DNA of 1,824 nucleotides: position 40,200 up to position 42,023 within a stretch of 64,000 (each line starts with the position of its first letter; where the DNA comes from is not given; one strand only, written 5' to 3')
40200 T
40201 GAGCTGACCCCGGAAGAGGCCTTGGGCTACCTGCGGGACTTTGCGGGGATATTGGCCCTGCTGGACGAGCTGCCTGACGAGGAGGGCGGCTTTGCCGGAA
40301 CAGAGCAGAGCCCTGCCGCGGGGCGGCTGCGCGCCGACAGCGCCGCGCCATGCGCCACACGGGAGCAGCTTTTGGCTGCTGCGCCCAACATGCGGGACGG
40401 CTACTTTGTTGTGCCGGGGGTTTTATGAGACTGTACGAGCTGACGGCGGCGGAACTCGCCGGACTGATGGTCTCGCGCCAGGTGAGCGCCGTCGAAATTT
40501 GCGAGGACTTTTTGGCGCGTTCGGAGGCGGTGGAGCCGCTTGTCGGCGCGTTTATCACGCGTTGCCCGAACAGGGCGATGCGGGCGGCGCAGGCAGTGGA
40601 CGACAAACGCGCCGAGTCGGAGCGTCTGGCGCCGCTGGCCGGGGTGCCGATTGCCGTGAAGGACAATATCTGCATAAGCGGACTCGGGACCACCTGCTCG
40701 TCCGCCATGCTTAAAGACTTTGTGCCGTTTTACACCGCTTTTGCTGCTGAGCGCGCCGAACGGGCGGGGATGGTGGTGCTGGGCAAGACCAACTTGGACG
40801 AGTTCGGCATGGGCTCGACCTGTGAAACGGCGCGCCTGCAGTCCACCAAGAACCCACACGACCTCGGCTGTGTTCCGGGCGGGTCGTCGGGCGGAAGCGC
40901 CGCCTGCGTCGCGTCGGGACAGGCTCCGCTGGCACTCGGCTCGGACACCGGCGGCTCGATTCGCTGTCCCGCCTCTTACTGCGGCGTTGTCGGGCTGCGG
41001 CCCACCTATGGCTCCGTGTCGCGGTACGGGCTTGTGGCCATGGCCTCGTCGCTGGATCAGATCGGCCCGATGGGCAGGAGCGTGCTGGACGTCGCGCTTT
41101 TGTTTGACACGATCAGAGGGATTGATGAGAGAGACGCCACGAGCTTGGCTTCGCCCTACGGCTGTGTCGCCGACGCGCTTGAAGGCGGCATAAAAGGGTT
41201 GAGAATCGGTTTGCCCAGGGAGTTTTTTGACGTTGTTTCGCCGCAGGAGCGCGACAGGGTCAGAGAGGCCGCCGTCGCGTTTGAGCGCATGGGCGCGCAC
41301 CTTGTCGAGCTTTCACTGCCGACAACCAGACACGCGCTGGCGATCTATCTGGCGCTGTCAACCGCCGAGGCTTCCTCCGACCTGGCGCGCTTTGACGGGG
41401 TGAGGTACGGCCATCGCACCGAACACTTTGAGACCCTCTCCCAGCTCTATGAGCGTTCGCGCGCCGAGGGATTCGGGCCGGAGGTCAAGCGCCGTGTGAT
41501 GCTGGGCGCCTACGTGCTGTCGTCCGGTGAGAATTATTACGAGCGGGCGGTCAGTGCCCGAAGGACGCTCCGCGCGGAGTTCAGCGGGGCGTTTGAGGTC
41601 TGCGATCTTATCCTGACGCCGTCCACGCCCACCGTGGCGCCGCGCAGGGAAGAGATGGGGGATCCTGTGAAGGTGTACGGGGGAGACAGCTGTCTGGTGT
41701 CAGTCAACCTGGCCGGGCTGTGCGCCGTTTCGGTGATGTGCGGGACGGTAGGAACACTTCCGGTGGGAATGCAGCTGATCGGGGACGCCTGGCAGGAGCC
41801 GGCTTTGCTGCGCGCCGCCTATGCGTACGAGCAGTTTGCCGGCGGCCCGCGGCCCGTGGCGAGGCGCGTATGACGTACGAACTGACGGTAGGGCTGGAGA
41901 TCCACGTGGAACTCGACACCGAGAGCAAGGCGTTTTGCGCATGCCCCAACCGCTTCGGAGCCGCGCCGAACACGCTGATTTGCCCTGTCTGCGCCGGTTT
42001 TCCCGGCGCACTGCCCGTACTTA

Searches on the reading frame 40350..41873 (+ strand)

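Call 27: search_protein_families(library=pfam, proteins=[window:40350-41873:+], max_evalue=0.000001)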
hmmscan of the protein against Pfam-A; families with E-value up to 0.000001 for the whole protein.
window:40350-41873:+ (507 aa): 1 family
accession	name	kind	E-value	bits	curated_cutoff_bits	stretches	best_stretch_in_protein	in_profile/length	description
PF01425.27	Amidase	-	4.6e-136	454.8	27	1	49-487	1-445/445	Amidase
